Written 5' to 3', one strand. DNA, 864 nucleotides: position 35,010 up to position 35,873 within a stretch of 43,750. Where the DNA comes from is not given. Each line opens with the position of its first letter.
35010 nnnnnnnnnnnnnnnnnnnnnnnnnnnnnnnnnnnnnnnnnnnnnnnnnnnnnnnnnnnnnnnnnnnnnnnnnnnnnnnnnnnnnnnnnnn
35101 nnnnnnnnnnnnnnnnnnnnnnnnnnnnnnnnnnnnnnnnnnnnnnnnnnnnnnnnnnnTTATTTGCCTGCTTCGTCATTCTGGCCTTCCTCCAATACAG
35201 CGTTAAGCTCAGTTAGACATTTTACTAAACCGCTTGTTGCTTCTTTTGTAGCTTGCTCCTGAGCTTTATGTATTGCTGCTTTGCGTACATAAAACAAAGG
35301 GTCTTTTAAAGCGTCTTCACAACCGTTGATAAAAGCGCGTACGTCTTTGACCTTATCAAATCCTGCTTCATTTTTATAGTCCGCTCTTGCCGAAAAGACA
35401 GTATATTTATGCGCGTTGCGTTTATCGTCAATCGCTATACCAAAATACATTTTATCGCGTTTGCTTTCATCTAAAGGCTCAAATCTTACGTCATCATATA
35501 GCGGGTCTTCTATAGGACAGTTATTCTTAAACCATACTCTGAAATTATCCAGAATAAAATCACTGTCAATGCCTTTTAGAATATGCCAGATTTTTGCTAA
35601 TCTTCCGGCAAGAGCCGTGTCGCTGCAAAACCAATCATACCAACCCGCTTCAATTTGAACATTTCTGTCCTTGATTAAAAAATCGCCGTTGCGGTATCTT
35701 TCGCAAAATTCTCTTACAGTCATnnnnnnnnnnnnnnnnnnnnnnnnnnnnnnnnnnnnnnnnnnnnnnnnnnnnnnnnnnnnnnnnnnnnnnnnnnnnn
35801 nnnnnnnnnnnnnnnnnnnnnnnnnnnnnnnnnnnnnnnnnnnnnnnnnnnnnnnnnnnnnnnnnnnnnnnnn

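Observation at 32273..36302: The 4-kb island between the lysis terminator and attP looks like a self-contained, tightly regulated anti-defence or moron locus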

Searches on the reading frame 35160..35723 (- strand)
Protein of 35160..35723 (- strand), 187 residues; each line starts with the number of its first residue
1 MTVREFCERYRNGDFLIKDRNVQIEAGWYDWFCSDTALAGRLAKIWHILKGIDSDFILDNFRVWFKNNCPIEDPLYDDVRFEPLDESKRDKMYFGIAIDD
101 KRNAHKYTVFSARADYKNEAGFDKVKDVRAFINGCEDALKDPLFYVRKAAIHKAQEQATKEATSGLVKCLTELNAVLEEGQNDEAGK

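Call 5: search_protein_families(library=pfam, proteins=[window:35160-35723:-], max_evalue=0.01)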
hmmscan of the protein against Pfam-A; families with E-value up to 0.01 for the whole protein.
window:35160-35723:- (187 aa): 0 families

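Call 9: search_protein_families(library=phrogs, proteins=[window:35160-35723:-], max_evalue=0.01)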
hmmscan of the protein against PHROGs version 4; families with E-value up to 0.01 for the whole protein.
window:35160-35723:- (187 aa): 0 families

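Call 10: search_protein_families(library=ncbifam, proteins=[window:35160-35723:-], max_evalue=0.01)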
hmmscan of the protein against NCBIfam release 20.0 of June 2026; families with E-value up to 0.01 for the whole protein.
window:35160-35723:- (187 aa): 0 families

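Call 11: search_protein_families(library=padloc, proteins=[window:35160-35723:-], max_evalue=0.01)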
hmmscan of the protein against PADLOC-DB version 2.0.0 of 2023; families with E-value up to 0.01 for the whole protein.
window:35160-35723:- (187 aa): 0 families

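Call 43: find_homologous_proteins(query=window:35160-35723:-)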
Query window:35160-35723:- (187 aa): 1063 proteins with E <= 0.001 among 1127 candidates; the best 120 are listed.
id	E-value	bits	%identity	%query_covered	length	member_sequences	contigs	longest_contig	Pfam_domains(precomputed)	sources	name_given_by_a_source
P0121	1.5e-120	418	98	100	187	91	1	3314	-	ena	-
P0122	2.3e-99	349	83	98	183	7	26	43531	-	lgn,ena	-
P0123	1.0e-86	308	75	98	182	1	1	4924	-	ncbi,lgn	-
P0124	3.2e-80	286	69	98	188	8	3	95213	-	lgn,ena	-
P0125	8.5e-79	282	75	87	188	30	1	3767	-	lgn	-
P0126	5.4e-78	279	68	96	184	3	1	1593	-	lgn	-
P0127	3.8e-77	276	73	90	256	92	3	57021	PF18789.7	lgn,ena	-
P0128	4.4e-77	276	65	100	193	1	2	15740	-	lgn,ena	-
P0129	7.9e-77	275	66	100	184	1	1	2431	-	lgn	-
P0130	8.5e-77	275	68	98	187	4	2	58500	-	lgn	-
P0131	1.2e-76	275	67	97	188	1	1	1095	-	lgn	-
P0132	3.5e-76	273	65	100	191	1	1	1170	-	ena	-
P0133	3.6e-76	273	65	100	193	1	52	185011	-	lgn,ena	-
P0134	4.1e-76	273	65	100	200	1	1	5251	-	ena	-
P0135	1.2e-75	272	67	98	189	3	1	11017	-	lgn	-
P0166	1.5e-72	261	65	98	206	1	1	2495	-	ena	-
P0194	2.0e-70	255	69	85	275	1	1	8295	-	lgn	-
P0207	5.4e-69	250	72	78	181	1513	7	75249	-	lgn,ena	-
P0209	6.7e-69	250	72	78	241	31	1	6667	-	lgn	-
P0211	7.9e-69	249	72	78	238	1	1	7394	PF24692.2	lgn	-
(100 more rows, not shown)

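Call 44: search_protein_families(library=pfam, proteins=[P0127, P0211, P0194, P0209, P0166, P0134], max_evalue=0.01)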
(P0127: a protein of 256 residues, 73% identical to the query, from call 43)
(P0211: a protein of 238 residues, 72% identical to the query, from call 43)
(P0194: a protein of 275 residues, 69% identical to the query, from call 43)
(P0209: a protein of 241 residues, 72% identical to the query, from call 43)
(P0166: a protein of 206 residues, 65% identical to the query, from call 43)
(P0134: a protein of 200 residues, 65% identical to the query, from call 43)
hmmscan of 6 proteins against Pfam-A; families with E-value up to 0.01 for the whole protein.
P0127 (256 aa): 1 family
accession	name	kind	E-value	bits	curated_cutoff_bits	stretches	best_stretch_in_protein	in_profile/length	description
PF18789.6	DarA_C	-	4.4e-22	78.8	27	1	1-64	4-69/70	Defence against restriction A C-terminal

P0211 (238 aa): 1 family
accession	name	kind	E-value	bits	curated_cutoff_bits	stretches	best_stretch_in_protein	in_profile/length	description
PF24692.1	DUF7659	-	9e-25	87.7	27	1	149-229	53-133/135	Family of unknown function (DUF7659)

P0194 (275 aa): 2 families
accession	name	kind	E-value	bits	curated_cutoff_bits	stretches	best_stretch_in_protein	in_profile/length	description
PF15915.11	BAT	-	0.0059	16.8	25.8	0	111-153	107-149/156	GAF and HTH_10 associated domain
PF22970.2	DUF7028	-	0.0087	16.4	27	0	143-195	16-67/83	Domain of unknown function (DUF7028)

P0209 (241 aa): 0 families

P0166 (206 aa): 0 families

P0134 (200 aa): 0 families
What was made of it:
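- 35160..35723 (-): acrIIA11-like gene (187 aa): predicted Cas9 inhibitor. Family of 1,063 homologues, one fused to DarA_C (calls 43, 44).
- A family member is fused to the DarA_C 'defence against restriction' domain (call 44).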

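Call 55: predict_structure(alignment_id=A3)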
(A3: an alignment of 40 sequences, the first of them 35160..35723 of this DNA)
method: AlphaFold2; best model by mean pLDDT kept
length: 187 residues; sequences in the alignment: 40
mean_pLDDT: 91.0   pTM: 0.79
mean pLDDT of the five models: 91.0, 88.1, 87.1, 86.5, 86.3
residues with pLDDT >= 90: 134; 70-90: 43; 50-70: 9; < 50: 1
segments of 3 or more residues with pLDDT < 50: none
pLDDT, mean of each block of 10 residues (from residue 1): 96 92 83 82 93 98 90 87 96 96 95 95 98 95 93 92 90 86 61
secondary structure, 60 per line:
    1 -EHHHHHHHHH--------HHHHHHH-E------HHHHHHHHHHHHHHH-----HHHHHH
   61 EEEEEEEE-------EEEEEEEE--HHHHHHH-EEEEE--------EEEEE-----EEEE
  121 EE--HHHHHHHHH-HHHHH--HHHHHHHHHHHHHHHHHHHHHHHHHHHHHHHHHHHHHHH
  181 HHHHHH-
elements in order: H3-11 H20-26 H35-49 H55-60 E61-68 E76-83 H86-92 E94-98 E107-111 E117-122 H125-133 H135-139 H142-186
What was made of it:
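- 35160..35723 (-): AF2 model pLDDT 91 (call 55).
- On AcrIIA11 family: Model pLDDT 91 (call 55).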

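Call 59: fold_search(model_id=the predicted structure, library=pdb)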
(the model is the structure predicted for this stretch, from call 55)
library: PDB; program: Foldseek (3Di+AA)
matches with E <= 10: 174; with E <= 0.001: 2
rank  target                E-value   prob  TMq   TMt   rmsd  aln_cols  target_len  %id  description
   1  9utm_B                2.8e-24  1.00  0.76  0.94   0.9       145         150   73  Crystal structure of an anti-CRISPR protein AcrIIA11 (released 2025-10-01)
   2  9utm_A                1.0e-23  1.00  0.76  0.93   0.9       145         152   73  Crystal structure of an anti-CRISPR protein AcrIIA11 (released 2025-10-01)
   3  1oej                  8.5e-01  0.11  0.23  0.23  14.9       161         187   12  YodA from Escherichia coli crystallised with no added ions (released 2003-08-15)
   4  5ne3_A                1.0e+00  0.08  0.17  0.13  10.1       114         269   15  L2 class A serine-beta-lactamase complexed with avibactam (released 2017-09-13)
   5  5cxo_B                1.0e+00  0.04  0.14  0.18  15.3       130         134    9  Intriguing role of epoxide hydrolase/cyclase-like enzyme SalBIII in pyran ring formation in polyether salinomycin (released 2015-09-30)
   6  5eo8                  1.1e+00  0.20  0.17  0.11   5.1        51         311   14  Crystal structure of AOL(868) (released 2016-06-29)
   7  4mxt                  1.1e+00  0.16  0.22  0.22   8.3        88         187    8  Crystal structure of an Outer-membrane lipoprotein carrier protein (BACUNI_04723) from Bacteroides uniformis ATCC 8492 a (released 2013-10-16)
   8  4arh                  1.1e+00  0.11  0.24  0.24  15.0       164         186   10  X ray structure of the periplasmic zinc binding protein ZinT from Salmonella enterica (released 2013-05-08)
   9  7jja                  1.2e+00  0.08  0.22  0.23  14.4       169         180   12  Crystal structure of the ZinT-like domain of Streptococcus pneumoniae AdcA in the apo form (released 2020-12-23)
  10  1n4o_B                1.2e+00  0.07  0.17  0.13  10.2       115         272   15  Crystal structure of the Class A beta-lactamase L2 from Stenotrophomonas maltophilia (released 2003-11-01)
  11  7jj9                  1.3e+00  0.08  0.22  0.10  12.1       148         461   11  Crystal structure of Zn(II)-bound AdcA from Streptococcus pneumoniae (released 2020-12-23)
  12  9iq3_A                1.3e+00  0.08  0.18  0.26  10.2       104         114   12  AkaM,SnoaL-lile Protein (released 2025-07-16)
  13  1txl                  1.4e+00  0.08  0.22  0.22  14.7       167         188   12  Crystal structure of metal-binding protein yodA from E. coli, Pfam DUF149 (released 2004-07-20)
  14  8isq                  1.6e+00  0.06  0.10  0.08   8.1        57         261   23  Crystal structure of extended-spectrum class A beta-lactamase, CESS-1 E166Q acylated by ampicillin (released 2024-05-15)
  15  1gvh                  1.6e+00  0.02  0.13  0.08  13.6        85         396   15  The X-ray structure of ferric Escherichia coli flavohemoglobin reveals an unespected geometry of the distal heme pocket (released 2002-08-06)
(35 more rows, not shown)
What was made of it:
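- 35160..35723 (-): Foldseek E 2.8e-24, TM 0.94, 73% identity (call 59).
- On AcrIIA11 family: Foldseek E 2.8e-24, TM 0.94 on the target, 73% identity, rmsd 0.9 (call 59).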

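Call 60: search_solved_structures(query=window:35160-35723:-, max_evalue=0.01, show_alignments=1)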
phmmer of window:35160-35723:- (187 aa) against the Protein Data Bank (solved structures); distinct sequences matched with E-value up to 0.01: 2.
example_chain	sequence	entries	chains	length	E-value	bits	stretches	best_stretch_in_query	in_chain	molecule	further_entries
9utm_A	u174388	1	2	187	6.6e-75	254.4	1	1-159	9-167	AcrIIA11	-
6ft5_A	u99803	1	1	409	0.0018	21.4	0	139-183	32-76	alphaRep A3_A3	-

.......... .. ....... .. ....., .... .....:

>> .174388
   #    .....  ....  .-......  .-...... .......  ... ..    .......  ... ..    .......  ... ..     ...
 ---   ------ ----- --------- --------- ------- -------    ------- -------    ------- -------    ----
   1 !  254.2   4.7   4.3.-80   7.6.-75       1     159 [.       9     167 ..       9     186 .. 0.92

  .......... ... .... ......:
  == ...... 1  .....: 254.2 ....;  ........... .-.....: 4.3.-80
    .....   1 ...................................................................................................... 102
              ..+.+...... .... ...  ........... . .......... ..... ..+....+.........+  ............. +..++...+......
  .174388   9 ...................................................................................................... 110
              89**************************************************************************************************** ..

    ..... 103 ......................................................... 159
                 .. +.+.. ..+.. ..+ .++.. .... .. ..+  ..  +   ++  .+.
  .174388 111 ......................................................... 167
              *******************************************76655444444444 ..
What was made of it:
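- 35160..35723 (-): phmmer against PDB 9utm AcrIIA11: E 6.6e-75, residues 1-159 (call 60).
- On AcrIIA11 family: phmmer E 6.6e-75 over residues 1-159 (call 60).
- Checked: It is an AcrIIA11 homologue (calls 59, 60).
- AcrIIA11 homology: E 6.6e-75, Foldseek TM 0.94, 73% identity (calls 59, 60). AcrIIA11 homology (calls 59, 60).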

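Call 73: find_encoding_contigs(protein=P0207, flank=8000, max_places=2)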
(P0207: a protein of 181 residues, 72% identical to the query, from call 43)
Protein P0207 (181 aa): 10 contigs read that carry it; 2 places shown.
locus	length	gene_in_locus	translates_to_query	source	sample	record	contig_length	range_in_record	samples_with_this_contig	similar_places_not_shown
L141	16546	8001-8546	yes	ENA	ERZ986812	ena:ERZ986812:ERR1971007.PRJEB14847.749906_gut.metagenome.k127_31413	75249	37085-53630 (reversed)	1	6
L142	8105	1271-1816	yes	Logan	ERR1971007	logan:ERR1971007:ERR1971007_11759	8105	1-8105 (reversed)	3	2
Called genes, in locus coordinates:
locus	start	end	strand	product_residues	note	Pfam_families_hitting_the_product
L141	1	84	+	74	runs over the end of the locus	-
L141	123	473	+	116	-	-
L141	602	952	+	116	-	-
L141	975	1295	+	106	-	-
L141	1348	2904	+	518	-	PF18013:Phage_lysozyme2, PF00877:NLPC_P60 (weak), PF25309:ELLD, PF01471:PG_binding_1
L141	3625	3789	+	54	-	-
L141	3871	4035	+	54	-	-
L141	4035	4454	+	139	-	-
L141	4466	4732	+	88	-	-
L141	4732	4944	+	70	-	-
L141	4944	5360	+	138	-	-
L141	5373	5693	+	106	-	-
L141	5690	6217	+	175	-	-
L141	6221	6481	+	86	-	-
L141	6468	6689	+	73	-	-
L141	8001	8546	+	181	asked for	-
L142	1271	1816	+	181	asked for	-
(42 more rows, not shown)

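Call 74: find_encoding_contigs(protein=P0133, flank=8000, max_places=2)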
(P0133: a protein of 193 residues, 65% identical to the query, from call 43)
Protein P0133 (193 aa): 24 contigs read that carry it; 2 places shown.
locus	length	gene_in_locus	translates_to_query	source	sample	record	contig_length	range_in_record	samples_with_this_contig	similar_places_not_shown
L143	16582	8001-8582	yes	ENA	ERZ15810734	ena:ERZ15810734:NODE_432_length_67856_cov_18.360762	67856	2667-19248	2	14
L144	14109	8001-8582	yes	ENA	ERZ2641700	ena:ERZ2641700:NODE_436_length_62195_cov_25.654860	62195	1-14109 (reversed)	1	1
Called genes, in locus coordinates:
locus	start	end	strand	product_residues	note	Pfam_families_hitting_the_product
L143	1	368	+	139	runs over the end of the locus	-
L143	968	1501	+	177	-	-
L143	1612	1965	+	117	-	-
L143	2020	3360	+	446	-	PF01183:Glyco_hydro_25, PF05257:CHAP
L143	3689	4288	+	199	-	PF19865:DUF6338 (faint)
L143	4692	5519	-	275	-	PF08808:RES (weak)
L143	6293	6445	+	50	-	-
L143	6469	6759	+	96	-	-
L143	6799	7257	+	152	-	-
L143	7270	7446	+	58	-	-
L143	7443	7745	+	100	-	-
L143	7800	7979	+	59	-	-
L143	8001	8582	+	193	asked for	-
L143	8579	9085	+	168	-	-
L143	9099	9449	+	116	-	-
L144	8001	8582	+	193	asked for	-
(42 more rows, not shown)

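Call 93: search_dna_similar(query=window:35160-35723:-, collection=phages, mode=protein, max_rows=25)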
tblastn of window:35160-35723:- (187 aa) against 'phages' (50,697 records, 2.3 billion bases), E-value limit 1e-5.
Records with a match: 5; places in all: 5; records where one place covers at least 80% of the query: 1.
Best place of each record, by identity: 60-80% 1; <60% 4.
By first word of the organism name: Vibrio 3; Bacteriophage 1; Ochrobactrum 1.
By host as written in the record: - 2; Vibrio parahaemolyticus 1; Vibrio parahaemolyticus TY18 1; Vibrio sp. 1.
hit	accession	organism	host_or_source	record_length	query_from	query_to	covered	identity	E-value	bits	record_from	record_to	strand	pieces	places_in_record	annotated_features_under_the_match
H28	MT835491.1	Bacteriophage sp.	human fecal samples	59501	1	177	95%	64.4%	2e-70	236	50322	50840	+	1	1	record has no annotation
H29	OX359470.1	Ochrobactrum phage ORM_20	-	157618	1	80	43%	48.8%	8e-15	77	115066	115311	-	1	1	hypothetical protein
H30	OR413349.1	Vibrio phage pv27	Vibrio parahaemolyticus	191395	27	106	43%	45.1%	7e-11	66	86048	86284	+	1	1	hypothetical protein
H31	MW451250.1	Vibrio phage phiTY18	Vibrio parahaemolyticus TY18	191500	27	106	43%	45.1%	7e-11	66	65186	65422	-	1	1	record has no annotation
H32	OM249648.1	Vibrio phage phiKT1024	Vibrio sp.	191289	27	106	43%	43.9%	2e-10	65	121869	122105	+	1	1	hypothetical protein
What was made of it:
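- Tried and rejected: tblastn of the Acr against annotated phage records found no annotated homologue (call 93).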
